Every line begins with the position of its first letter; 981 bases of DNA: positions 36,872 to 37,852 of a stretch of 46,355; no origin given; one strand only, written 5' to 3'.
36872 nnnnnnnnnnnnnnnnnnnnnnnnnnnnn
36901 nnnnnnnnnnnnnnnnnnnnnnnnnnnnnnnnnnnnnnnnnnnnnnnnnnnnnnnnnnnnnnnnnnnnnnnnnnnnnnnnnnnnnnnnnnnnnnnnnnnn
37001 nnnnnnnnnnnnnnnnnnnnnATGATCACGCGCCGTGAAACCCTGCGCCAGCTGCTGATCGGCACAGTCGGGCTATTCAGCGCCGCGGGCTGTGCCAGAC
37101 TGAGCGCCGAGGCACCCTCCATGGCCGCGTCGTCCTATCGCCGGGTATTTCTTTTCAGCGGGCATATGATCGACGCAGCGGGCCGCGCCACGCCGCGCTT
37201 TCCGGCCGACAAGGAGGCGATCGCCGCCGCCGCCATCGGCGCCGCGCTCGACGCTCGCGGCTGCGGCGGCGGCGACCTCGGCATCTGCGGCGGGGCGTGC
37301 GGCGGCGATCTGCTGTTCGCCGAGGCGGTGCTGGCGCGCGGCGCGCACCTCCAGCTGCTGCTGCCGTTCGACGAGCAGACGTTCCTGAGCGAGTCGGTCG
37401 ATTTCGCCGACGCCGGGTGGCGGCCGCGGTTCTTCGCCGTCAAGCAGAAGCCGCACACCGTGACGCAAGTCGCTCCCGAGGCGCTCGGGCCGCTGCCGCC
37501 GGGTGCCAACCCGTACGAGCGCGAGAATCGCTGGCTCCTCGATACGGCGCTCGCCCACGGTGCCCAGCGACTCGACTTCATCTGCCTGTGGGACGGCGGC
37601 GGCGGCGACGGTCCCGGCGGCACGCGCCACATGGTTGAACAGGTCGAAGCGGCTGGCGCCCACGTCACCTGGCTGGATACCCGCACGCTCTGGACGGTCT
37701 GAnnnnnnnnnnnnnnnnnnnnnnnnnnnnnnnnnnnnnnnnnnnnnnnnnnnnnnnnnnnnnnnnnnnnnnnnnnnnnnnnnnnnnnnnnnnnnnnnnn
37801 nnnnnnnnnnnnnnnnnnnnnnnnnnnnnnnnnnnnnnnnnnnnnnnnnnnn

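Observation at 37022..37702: Exported (Tat-lipoprotein) paralog of the SLOG-like domain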

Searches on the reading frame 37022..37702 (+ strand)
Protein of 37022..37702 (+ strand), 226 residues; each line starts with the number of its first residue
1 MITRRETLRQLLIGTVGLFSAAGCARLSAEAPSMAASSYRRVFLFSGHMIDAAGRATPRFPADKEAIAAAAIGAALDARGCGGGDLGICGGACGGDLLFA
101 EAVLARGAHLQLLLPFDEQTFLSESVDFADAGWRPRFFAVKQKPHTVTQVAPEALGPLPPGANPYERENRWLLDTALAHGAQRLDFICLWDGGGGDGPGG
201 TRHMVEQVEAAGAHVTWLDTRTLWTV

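Call 4: search_protein_families(library=pfam, proteins=[window:37022-37702:+], max_evalue=10)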
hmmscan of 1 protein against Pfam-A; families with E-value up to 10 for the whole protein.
window:37022-37702:+ (226 aa): 1 family
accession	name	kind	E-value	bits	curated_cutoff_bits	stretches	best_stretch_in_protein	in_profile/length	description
PF07941.16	K_channel_TID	-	4.7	8.2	25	0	65-94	38-64/75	Potassium channel Kv1.4 tandem inactivation domain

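Call 8: search_protein_families(library=ncbifam, proteins=[window:37022-37702:+], max_evalue=0.1)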
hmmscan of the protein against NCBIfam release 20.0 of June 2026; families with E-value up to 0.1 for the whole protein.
window:37022-37702:+ (226 aa): 0 families

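Call 9: find_homologous_proteins(query=window:37022-37702:+, max_evalue=0.001)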
Query window:37022-37702:+ (226 aa): 2996 proteins with E <= 0.001 among 8000 candidates; the best 120 are listed.
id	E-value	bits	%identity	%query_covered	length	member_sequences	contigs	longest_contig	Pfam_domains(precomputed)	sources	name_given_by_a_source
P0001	3.2e-148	510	100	100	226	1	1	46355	-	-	-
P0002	4.1e-130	450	88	100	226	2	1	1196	-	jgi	jgi:hypothetical protein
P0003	4.5e-109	382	77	100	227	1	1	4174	-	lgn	-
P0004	2.3e-99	350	81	85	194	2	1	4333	-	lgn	-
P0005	2.9e-97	343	69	100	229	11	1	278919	-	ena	-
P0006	7.5e-97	342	69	100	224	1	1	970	-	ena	-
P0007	1.2e-95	338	67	99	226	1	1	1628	-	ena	-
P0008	4.1e-94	333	77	85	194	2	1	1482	-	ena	-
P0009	5.1e-94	332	76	84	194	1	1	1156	-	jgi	jgi:hypothetical protein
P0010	1.0e-90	322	72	83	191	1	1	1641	-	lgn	-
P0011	1.1e-88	315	74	85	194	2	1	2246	-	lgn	-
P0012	4.4e-80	287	64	86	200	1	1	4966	-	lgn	-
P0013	1.3e-78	282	67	84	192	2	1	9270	-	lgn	-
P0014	1.8e-78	281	67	84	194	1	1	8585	-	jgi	jgi:hypothetical protein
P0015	4.6e-78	280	69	81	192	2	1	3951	-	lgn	-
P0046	3.7e-71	258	63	83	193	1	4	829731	-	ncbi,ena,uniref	ncbi:MAG: hypothetical protein WB715_09020 [Roseiarcus sp.]|uniref:hypothetical protein n=1 Tax=Rose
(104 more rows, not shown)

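Call 10: search_solved_structures(query=window:37022-37702:+, max_evalue=10, show_alignments=2)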
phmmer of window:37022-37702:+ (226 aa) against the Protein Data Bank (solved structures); distinct sequences matched with E-value up to 10: 4.
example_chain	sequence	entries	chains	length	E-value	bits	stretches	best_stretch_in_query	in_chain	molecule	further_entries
9nxp_A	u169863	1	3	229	0.19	14.6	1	113-174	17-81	Constituent protein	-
6s32_A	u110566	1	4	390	0.35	13.7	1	147-193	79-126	NADH:flavin oxidoreductase/NADH oxidase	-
9ht5_A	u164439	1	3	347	1.2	12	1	192-222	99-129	Periplasmic substrate-binding transport protein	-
9hrj_A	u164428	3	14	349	1.2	12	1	192-222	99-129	Periplasmic substrate-binding transport protein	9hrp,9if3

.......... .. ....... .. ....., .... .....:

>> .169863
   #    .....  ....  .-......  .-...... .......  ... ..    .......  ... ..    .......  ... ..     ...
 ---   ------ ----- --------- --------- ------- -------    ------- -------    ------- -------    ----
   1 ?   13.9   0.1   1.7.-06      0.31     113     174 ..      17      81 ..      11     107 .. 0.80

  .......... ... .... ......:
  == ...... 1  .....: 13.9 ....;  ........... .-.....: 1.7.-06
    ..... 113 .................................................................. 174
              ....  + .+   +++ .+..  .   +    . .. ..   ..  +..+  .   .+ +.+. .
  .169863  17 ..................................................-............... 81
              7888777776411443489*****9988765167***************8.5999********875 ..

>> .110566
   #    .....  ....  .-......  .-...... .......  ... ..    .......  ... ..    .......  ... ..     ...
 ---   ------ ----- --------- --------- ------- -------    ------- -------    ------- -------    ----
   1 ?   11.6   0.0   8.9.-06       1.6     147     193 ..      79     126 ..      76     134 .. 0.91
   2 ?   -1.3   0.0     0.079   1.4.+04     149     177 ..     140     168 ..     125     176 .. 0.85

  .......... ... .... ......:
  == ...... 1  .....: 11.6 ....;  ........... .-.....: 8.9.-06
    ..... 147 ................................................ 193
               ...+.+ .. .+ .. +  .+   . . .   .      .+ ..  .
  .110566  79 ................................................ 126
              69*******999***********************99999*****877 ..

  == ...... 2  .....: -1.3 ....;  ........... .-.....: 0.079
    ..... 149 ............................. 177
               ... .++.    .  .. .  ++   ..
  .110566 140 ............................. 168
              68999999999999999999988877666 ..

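Call 15: find_encoding_contigs(protein=P0005, flank=10000, max_places=3)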
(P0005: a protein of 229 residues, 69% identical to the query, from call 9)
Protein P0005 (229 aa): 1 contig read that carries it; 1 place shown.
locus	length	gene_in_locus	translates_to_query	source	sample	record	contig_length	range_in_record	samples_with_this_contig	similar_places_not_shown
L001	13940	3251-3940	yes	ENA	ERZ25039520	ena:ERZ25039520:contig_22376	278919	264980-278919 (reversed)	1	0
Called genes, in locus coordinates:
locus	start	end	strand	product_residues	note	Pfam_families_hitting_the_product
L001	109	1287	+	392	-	PF13701:DDE_Tnp_1_4, PF01609:DDE_Tnp_1, PF13701:DDE_Tnp_1_4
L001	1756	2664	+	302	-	PF00501:AMP-binding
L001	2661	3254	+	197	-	PF13193:AMP-binding_C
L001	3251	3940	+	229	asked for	-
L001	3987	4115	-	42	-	-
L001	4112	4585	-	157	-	PF01063:Aminotran_4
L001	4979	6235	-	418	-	PF00425:Chorismate_bind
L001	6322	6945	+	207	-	PF13365:Trypsin_2 (weak)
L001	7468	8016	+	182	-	PF02776:TPP_enzyme_N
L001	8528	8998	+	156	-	PF02775:TPP_enzyme_C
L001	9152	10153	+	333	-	-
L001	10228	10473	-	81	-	-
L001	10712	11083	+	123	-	PF13474:SnoaL_3, PF14534:DUF4440, PF12680:SnoaL_2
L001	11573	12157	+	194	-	-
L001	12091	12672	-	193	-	PF01264:Chorismate_synt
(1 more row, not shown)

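Call 16: find_encoding_contigs(protein=P0004, flank=5000, max_places=3)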
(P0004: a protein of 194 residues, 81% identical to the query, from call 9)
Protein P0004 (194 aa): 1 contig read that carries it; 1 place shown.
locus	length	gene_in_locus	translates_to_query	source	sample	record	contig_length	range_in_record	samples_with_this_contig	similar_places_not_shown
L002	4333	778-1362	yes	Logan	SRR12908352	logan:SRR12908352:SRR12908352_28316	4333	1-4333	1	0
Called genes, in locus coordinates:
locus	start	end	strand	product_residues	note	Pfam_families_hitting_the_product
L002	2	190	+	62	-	?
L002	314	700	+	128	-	PF01253:SUI1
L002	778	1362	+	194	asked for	-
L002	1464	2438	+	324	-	PF03704:BTAD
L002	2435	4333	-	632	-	?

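Call 17: find_encoding_contigs(protein=P0003, flank=5000, max_places=3)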
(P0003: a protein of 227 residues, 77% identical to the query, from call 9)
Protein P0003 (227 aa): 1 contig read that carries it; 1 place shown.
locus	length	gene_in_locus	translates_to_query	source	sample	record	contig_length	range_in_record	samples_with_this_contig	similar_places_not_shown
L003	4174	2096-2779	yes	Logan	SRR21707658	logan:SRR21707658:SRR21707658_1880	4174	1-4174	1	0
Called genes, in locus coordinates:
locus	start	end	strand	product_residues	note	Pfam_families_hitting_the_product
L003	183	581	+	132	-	PF01253:SUI1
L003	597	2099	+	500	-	PF00501:AMP-binding, PF13193:AMP-binding_C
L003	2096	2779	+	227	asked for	-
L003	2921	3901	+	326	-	PF03704:BTAD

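Call 18: find_encoding_contigs(protein=P0002, flank=5000, max_places=3)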
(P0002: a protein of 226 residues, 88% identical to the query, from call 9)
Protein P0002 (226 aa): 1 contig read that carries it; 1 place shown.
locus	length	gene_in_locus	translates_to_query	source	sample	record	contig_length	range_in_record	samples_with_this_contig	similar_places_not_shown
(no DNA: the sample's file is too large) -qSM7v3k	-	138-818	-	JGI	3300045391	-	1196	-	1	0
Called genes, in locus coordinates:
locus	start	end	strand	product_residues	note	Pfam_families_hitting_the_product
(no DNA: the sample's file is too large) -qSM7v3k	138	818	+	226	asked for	-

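Call 19: find_encoding_contigs(protein=P0007, flank=5000, max_places=3)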
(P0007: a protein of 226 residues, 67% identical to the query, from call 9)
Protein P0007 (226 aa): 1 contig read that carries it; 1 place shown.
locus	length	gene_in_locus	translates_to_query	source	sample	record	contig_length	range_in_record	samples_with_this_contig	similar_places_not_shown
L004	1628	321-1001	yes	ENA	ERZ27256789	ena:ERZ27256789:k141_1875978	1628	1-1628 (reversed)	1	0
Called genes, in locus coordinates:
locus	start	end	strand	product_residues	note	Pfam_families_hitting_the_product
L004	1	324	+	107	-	?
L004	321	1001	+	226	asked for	-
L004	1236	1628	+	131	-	?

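Call 23: search_protein_families(library=pfam, alignment_id=A1, max_evalue=1)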
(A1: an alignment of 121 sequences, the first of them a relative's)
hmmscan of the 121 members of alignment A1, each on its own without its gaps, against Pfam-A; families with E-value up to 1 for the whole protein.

A. member 1, P0001 (226 aa): 0 families

B. families by the number of members that match (of 121 scanned): 5 families
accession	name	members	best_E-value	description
PF10686.14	YAcAr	14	0.0019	YspA, cpYpsA-related SLOG family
PF07859.19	Abhydrolase_3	4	0.034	alpha/beta hydrolase fold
PF07941.16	K_channel_TID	2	0.5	Potassium channel Kv1.4 tandem inactivation domain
PF12086.13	DUF3563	1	0.12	Protein of unknown function (DUF3563)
PF09292.15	Neil1-DNA_bind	1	0.16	Endonuclease VIII-like 1, DNA bind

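Call 24: search_solved_structures(query=A1, max_evalue=10, show_alignments=3)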
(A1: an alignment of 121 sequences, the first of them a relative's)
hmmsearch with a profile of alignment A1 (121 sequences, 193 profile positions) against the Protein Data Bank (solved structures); distinct sequences matched with E-value up to 10: 10.
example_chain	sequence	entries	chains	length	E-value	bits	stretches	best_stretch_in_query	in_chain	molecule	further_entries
2yh2_A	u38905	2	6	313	0.011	18.6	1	9-77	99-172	ESTERASE | ALPHA/BETA HYDROLASE FOLD-3 DOMAIN PROTEIN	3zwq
7zr3_A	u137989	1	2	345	0.16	14.8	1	25-79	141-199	EH0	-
6k34_B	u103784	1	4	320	0.41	13.5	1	30-83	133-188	Lipase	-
4ypv_A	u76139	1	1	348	0.66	12.8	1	25-75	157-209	Est8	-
7zjo_A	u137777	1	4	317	1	12.2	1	20-77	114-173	Lipase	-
4v2i_A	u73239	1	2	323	1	12.2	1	20-77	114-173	ESTERASE/LIPASE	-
7wol_A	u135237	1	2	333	1.4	11.8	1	33-77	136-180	Lipase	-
4ri0_A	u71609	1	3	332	1.5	11.7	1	52-125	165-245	Serine protease HTRA3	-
2c7b_A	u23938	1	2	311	1.6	11.6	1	26-78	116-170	CARBOXYLESTERASE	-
5l2p_A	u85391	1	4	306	1.8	11.4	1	45-84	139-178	Arylesterase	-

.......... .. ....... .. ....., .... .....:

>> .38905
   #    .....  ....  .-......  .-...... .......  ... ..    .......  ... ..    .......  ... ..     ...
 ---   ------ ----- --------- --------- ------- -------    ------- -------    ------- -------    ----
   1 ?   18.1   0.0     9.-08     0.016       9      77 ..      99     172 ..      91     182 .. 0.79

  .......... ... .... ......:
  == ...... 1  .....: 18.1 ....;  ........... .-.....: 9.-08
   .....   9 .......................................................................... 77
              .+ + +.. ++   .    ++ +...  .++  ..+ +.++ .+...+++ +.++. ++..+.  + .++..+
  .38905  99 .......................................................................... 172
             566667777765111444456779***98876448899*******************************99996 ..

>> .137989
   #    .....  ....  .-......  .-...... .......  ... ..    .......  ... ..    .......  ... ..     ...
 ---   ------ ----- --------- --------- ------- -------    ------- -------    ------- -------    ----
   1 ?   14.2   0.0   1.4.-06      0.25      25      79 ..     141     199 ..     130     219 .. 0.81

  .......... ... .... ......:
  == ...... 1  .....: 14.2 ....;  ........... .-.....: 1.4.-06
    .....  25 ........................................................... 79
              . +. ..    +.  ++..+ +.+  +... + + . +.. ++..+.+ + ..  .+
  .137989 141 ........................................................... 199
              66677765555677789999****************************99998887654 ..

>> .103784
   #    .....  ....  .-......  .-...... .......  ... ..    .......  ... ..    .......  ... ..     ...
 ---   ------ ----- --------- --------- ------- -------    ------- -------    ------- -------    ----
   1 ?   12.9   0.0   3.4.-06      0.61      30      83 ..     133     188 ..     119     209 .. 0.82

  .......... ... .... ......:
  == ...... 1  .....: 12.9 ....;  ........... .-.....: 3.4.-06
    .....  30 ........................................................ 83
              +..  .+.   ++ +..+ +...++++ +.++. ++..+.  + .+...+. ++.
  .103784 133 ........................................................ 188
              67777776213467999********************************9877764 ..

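Call 26: predict_structure(alignment_id=A1)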
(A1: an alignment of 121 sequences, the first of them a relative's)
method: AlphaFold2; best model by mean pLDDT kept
length: 226 residues; sequences in the alignment: 121
mean_pLDDT: 87.2   pTM: 0.80
mean pLDDT of the five models: 87.2, 85.1, 85.0, 85.0, 83.4
residues with pLDDT >= 90: 160; 70-90: 29; 50-70: 27; < 50: 10
segments of 3 or more residues with pLDDT < 50: 1-4
pLDDT, mean of each block of 10 residues (from residue 1): 48 52 54 67 94 82 95 98 98 97 99 97 90 95 98 96 94 97 97 80 94 96 90
secondary structure, 60 per line:
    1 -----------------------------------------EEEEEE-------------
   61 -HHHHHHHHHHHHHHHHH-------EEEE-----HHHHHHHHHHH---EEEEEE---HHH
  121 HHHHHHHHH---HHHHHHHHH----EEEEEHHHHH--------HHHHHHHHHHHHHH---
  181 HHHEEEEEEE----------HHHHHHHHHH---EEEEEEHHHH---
elements in order: E42-47 H62-78 E86-89 H95-105 E109-114 H118-129 H133-141 E146-150 H151-155 H164-177 E184-190 H201-210 E214-219 H220-223

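Call 28: fold_search(model_id=the predicted structure, library=pdb)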
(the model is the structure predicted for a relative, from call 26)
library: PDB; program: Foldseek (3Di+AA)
matches with E <= 10: 1200; with E <= 0.001: 4
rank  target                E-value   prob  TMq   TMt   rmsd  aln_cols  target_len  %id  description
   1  2nx2                  1.4e-06  1.00  0.53  0.65   4.6       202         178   16  Crystal structure of protein ypsA from Bacillus subtilis, Pfam DUF1273 (released 2006-12-19)
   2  3uqz_C                6.6e-04  1.00  0.42  0.35   5.5       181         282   13  X-ray structure of DNA processing protein A (DprA) from Streptococcus pneumoniae (released 2012-08-29)
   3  3uqz_A                7.0e-04  1.00  0.41  0.34   5.9       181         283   13  X-ray structure of DNA processing protein A (DprA) from Streptococcus pneumoniae (released 2012-08-29)
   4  8zva                  9.0e-04  0.99  0.38  0.30   7.8       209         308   13  structure of ShosA from E.coli APEC O1 (released 2025-04-09)
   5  5mll_A                1.1e-03  1.00  0.45  0.46   5.1       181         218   14  Structure of HpDprA at 1.9 Angstroms resolution (released 2017-12-20)
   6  5mll_B                1.4e-03  1.00  0.42  0.43   5.6       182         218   14  Structure of HpDprA at 1.9 Angstroms resolution (released 2017-12-20)
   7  9us2_B                1.6e-03  0.93  0.31  0.34   9.9       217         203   12  Crystal structure of YgdH from Neisseria meningitidis (released 2025-08-06)
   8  3maj                  1.9e-03  0.99  0.39  0.27   8.2       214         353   16  Crystal structure of putative DNA processing protein DprA from Rhodopseudomonas palustris CGA009 (released 2010-05-12)
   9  4ljk_A                2.3e-03  1.00  0.42  0.44   5.9       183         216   12  Structural insights into the unique single-stranded DNA binding mode of DNA processing protein A from Helicobacter pyl (released 2014-01-01)
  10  4ljk_D                3.5e-03  0.98  0.38  0.40   7.7       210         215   12  Structural insights into the unique single-stranded DNA binding mode of DNA processing protein A from Helicobacter pyl (released 2014-01-01)
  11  9us2_C                3.7e-03  0.87  0.31  0.34   9.6       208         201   13  Crystal structure of YgdH from Neisseria meningitidis (released 2025-08-06)
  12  2iz7_A                3.7e-03  0.77  0.26  0.34  12.3       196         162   13  structure of Moco Carrier Protein from Chlamydomonas reinhardtii (released 2006-07-27)
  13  3uqz_B                5.3e-03  1.00  0.42  0.35   5.5       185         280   13  X-ray structure of DNA processing protein A (DprA) from Streptococcus pneumoniae (released 2012-08-29)
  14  1rcu_A                8.7e-03  1.00  0.41  0.51   4.6       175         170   15  X-RAY STRUCTURE OF TM1055 NORTHEAST STRUCTURAL GENOMICS CONSORTIUM TARGET VT76 (released 2003-12-02)
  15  9us2_A                8.7e-03  0.75  0.30  0.32  13.6       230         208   14  Crystal structure of YgdH from Neisseria meningitidis (released 2025-08-06)
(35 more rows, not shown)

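Call 29: find_encoding_contigs(protein=P0046, flank=10000, max_places=4)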
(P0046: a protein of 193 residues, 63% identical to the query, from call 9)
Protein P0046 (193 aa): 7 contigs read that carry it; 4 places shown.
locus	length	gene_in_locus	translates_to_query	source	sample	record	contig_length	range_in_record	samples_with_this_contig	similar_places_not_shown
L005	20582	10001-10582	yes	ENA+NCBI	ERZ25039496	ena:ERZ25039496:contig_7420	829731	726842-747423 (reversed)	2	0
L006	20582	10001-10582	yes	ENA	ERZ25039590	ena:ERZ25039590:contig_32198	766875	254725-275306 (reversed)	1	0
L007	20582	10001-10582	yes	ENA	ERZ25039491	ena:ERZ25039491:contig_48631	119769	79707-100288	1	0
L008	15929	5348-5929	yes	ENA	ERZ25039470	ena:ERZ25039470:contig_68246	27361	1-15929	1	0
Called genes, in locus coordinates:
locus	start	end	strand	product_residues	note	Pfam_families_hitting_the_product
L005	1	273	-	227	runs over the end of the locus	-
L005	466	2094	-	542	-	PF02878:PGM_PMM_I, PF02879:PGM_PMM_II, PF02880:PGM_PMM_III, PF24947:PGM1_C_vert_fung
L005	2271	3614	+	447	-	PF02878:PGM_PMM_I, PF02879:PGM_PMM_II, PF02880:PGM_PMM_III, PF00408:PGM_PMM_IV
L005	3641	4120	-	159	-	-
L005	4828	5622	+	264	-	PF01259:SAICAR_synt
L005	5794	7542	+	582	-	PF07969:Amidohydro_3, PF01979:Amidohydro_1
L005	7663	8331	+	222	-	PF02979:NHase_alpha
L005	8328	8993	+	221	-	PF21006:NHase_beta_N, PF02211:NHase_beta_C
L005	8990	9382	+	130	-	PF21006:NHase_beta_N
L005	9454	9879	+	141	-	PF00190:Cupin_1, PF07883:Cupin_2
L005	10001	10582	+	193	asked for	-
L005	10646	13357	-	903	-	PF00330:Aconitase, PF00694:Aconitase_C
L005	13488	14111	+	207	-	PF00005:ABC_tran, PF13191:AAA_16 (weak), PF02463:SMC_N (faint), PF13304:AAA_21 (faint)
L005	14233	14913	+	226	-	PF03379:CcmB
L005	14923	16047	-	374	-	PF00497:SBP_bac_3, PF00520:Ion_trans (weak), PF00060:Lig_chan, PF07885:Ion_trans_2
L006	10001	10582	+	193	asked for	-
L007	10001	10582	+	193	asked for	-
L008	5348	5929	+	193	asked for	-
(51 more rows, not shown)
